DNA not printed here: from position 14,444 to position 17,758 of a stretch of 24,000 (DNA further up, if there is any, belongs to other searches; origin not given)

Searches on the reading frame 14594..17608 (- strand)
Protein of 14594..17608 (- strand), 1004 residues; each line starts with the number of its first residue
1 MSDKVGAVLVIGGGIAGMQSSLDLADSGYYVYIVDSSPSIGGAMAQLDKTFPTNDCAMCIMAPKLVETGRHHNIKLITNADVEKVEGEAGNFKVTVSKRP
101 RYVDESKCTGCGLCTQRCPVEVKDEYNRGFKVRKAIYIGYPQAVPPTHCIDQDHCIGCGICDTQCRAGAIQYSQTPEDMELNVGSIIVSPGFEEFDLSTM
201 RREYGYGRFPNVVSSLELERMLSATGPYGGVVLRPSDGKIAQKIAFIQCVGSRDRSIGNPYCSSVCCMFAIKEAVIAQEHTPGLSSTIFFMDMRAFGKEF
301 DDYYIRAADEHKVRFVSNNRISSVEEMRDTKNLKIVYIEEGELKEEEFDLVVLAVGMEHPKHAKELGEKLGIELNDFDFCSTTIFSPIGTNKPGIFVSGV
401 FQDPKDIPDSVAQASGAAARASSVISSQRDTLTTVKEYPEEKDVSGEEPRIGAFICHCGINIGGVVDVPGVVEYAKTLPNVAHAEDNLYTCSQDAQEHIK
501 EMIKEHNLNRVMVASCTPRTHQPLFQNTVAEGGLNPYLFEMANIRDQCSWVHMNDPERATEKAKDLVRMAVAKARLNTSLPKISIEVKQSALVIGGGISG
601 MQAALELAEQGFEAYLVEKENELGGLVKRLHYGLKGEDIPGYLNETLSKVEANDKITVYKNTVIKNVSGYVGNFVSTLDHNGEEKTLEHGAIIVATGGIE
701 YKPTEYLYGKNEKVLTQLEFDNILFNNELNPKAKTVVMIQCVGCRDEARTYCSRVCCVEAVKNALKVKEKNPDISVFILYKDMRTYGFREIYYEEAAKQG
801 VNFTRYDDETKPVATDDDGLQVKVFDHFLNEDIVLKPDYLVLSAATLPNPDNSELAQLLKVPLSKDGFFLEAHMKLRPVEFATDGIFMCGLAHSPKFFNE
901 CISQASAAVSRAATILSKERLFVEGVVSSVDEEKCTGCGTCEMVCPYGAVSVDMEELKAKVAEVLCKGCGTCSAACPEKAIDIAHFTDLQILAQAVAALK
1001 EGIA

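Call 6: search_protein_families(library=pfam, proteins=[window:14594-17608:-], max_evalue=0.01)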
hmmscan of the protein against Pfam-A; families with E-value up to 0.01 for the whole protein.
window:14594-17608:- (1004 aa): 28 families (the best 25 are shown)
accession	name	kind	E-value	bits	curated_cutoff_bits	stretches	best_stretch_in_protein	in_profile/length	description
PF07992.20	Pyr_redox_2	-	2.7e-25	89.8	26.1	3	592-737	4-146/291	Pyridine nucleotide-disulphide oxidoreductase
PF00037.32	Fer4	-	4.7e-22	77.3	21.1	4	930-950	3-23/24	4Fe-4S binding domain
PF12838.12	Fer4_7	-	9e-15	55.3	27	3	934-980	1-52/52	4Fe-4S dicluster domain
PF12797.12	Fer4_2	-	2.7e-14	52.5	24.5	2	930-947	5-22/22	4Fe-4S binding domain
PF00890.30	FAD_binding_2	-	2.4e-13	50.5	20.4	2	591-625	2-36/414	FAD binding domain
PF13450.12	NAD_binding_8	-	3.6e-13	50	21.9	2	593-631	1-39/68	NAD(P)-binding Rossmann-like domain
PF01266.30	DAO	-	4.2e-13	50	27.9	1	592-624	3-35/353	FAD dependent oxidoreductase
PF12837.12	Fer4_6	-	6e-13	48.5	25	3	929-949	3-23/24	4Fe-4S binding domain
PF13237.11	Fer4_10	-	6.1e-13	48.9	25.5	2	930-977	4-53/53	4Fe-4S dicluster domain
PF12831.13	FAD_oxidored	-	1.4e-12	48.1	27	2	592-627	3-38/416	FAD dependent oxidoreductase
PF13738.12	Pyr_redox_3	-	2.2e-12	47.3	30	1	588-698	164-267/305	Pyridine nucleotide-disulphide oxidoreductase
PF00070.33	Pyr_redox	-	3.2e-12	47.2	22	2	591-658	2-74/82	Pyridine nucleotide-disulphide oxidoreductase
PF13187.11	Fer4_9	-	3.9e-12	46.4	27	3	934-981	1-52/52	4Fe-4S dicluster domain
PF14697.11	Fer4_21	-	8e-12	45.5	35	2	929-982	2-58/59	4Fe-4S dicluster domain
PF03486.20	HI0933_like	-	2.2e-09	37.6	50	1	591-624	3-36/244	HI0933-like protein Rossmann domain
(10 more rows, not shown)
